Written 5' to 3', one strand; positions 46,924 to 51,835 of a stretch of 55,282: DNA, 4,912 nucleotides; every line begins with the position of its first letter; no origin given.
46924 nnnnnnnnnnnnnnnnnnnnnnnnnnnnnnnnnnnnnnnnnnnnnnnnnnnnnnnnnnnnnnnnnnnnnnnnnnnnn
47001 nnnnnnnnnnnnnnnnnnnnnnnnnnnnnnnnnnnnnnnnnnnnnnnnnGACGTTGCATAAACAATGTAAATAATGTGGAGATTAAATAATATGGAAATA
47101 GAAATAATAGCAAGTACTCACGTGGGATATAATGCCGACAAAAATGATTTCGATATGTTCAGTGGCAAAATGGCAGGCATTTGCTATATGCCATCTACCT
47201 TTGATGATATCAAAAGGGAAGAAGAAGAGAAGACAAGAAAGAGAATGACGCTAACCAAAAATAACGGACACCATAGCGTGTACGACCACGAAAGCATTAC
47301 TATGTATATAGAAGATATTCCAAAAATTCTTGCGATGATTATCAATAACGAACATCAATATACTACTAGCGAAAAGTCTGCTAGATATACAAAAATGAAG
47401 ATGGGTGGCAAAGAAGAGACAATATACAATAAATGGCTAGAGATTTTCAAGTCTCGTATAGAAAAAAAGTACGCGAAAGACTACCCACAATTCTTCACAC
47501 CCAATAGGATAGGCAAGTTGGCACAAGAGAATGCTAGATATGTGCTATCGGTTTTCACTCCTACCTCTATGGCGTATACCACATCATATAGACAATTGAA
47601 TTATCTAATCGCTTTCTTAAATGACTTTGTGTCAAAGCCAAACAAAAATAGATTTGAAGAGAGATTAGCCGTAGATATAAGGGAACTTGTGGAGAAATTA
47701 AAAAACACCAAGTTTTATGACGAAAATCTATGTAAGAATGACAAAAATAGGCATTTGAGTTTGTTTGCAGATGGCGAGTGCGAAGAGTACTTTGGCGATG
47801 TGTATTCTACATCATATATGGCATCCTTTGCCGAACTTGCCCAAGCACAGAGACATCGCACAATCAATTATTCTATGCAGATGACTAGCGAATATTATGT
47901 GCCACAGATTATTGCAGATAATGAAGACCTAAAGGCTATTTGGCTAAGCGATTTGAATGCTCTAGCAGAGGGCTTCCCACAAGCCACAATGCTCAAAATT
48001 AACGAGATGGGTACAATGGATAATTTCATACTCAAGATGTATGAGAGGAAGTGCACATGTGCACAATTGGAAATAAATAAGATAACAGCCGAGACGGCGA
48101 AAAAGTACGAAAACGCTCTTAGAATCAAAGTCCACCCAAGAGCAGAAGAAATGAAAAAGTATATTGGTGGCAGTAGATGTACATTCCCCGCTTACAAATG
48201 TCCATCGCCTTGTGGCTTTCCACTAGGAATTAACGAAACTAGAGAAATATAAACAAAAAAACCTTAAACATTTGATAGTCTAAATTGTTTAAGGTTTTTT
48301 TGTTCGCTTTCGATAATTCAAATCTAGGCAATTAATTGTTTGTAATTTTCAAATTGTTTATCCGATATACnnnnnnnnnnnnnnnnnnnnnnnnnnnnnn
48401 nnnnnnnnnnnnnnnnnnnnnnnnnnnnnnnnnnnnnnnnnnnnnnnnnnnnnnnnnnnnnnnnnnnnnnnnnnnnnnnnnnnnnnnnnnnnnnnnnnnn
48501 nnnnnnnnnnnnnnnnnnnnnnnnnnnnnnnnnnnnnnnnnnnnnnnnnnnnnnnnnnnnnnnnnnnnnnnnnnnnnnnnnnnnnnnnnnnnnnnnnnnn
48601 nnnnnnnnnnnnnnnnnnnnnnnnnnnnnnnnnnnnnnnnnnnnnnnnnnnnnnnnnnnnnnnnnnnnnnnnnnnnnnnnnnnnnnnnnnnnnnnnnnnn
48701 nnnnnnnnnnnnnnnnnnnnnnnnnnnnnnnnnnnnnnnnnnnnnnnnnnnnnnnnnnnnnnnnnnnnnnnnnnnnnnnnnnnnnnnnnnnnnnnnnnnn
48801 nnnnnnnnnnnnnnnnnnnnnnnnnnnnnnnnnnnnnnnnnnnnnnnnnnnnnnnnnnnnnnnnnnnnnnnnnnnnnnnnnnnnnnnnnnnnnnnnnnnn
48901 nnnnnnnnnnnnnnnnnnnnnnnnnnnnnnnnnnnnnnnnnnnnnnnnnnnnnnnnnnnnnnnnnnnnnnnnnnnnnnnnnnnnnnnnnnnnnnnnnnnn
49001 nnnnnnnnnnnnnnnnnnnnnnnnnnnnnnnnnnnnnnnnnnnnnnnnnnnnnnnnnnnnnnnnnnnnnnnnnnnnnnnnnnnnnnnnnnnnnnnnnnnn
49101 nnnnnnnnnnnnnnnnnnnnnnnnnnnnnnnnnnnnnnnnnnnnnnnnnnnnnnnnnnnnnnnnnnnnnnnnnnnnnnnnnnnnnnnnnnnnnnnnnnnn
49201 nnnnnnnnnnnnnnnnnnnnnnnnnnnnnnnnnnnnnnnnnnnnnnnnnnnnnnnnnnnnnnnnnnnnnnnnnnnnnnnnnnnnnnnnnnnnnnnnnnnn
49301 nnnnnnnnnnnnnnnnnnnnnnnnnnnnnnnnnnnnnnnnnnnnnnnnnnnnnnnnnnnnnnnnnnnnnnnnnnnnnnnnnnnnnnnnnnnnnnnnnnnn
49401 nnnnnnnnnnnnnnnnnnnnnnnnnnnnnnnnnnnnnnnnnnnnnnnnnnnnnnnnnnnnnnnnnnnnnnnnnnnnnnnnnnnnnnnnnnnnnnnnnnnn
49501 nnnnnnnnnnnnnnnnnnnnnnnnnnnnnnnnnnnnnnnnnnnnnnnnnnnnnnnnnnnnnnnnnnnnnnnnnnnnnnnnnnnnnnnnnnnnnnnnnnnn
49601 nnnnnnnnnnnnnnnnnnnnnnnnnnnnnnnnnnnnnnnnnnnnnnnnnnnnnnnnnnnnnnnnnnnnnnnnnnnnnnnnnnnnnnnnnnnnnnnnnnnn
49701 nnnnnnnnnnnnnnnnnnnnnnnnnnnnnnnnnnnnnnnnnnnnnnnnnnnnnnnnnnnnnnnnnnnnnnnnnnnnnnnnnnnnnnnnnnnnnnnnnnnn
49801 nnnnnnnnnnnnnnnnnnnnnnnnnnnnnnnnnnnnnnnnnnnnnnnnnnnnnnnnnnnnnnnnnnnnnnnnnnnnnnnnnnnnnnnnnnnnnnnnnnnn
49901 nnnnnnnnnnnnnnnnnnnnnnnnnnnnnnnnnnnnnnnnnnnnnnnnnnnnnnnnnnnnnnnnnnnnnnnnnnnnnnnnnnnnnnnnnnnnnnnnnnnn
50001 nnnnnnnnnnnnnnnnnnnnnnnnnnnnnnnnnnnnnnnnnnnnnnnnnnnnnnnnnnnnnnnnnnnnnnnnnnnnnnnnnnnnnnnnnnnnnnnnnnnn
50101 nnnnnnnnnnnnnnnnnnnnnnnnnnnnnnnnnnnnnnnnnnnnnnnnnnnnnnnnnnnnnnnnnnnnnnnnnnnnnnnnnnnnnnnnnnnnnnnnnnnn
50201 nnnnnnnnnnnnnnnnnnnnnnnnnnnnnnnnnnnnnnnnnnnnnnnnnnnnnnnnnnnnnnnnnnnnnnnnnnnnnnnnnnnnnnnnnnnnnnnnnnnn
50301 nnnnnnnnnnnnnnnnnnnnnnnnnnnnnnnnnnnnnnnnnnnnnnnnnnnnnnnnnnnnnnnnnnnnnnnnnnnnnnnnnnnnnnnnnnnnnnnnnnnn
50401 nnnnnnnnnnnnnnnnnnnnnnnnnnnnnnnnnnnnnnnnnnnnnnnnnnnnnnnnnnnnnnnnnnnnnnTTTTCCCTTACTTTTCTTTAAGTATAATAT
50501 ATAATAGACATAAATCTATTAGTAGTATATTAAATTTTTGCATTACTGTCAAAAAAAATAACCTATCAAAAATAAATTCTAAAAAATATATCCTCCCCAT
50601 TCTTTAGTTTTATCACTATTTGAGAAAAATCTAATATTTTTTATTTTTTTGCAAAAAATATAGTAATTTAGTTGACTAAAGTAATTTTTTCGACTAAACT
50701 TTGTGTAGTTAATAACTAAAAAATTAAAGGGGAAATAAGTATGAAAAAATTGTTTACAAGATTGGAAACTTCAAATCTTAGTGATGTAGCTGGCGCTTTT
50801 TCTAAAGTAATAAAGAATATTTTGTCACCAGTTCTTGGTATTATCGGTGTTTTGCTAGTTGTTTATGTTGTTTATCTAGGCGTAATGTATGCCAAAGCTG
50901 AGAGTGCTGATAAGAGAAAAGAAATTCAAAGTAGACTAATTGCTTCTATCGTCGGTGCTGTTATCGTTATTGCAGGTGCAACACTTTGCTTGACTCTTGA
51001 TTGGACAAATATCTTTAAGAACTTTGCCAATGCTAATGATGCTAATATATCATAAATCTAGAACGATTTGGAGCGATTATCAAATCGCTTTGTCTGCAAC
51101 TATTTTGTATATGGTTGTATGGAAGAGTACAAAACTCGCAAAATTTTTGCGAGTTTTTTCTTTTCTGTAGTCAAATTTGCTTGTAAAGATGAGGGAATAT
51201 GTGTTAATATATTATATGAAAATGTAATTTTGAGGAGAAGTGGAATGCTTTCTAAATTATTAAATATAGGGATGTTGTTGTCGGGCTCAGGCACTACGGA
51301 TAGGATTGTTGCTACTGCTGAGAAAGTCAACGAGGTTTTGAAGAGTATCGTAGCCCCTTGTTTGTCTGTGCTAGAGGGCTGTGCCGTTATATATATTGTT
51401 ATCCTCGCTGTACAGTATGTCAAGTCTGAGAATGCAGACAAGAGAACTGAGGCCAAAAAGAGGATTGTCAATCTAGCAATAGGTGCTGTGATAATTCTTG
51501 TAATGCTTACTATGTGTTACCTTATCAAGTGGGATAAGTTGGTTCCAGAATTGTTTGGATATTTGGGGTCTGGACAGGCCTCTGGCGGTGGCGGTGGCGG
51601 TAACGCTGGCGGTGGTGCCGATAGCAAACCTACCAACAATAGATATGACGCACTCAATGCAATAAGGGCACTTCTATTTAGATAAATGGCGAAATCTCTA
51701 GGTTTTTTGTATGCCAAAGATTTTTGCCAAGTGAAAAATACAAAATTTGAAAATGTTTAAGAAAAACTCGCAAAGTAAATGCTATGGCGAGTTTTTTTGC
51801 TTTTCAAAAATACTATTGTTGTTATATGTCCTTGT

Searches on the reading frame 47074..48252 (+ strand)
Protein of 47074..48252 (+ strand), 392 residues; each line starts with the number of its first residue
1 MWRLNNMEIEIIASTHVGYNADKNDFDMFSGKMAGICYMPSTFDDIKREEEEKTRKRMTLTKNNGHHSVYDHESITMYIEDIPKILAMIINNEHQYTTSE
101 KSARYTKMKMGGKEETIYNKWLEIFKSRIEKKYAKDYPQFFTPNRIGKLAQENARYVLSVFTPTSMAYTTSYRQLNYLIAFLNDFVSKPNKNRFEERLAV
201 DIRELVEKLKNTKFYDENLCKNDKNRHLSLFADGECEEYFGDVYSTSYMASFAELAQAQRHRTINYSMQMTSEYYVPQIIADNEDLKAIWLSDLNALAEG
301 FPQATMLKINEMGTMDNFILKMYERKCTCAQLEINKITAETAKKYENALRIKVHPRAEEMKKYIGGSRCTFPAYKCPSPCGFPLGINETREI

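Call 58: search_protein_families(library=pfam, proteins=[window:47074-48252:+], max_evalue=0.001)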
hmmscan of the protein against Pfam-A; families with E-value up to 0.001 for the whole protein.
window:47074-48252:+ (392 aa): 1 family
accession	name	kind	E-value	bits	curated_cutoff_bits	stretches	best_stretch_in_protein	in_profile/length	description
PF02511.20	Thy1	-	6.1e-15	55.9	24.8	1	32-177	15-160/191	Thymidylate synthase complementing protein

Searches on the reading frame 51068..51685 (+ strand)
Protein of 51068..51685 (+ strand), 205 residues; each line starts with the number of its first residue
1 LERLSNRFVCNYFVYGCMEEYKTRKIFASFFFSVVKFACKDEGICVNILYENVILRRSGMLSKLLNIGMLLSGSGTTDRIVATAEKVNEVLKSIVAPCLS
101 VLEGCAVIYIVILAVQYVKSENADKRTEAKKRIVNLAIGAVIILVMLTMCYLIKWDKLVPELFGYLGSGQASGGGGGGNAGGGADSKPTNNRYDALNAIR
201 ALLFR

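Call 58: search_protein_families(library=pfam, proteins=[window:51068-51685:+], max_evalue=0.001)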
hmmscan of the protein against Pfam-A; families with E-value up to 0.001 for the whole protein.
window:51068-51685:+ (205 aa): 1 family
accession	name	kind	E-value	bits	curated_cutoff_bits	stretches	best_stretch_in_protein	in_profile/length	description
PF18895.5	T4SS_pilin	-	5.8e-08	33.1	26.6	1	85-152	3-70/71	Type IV secretion system pilin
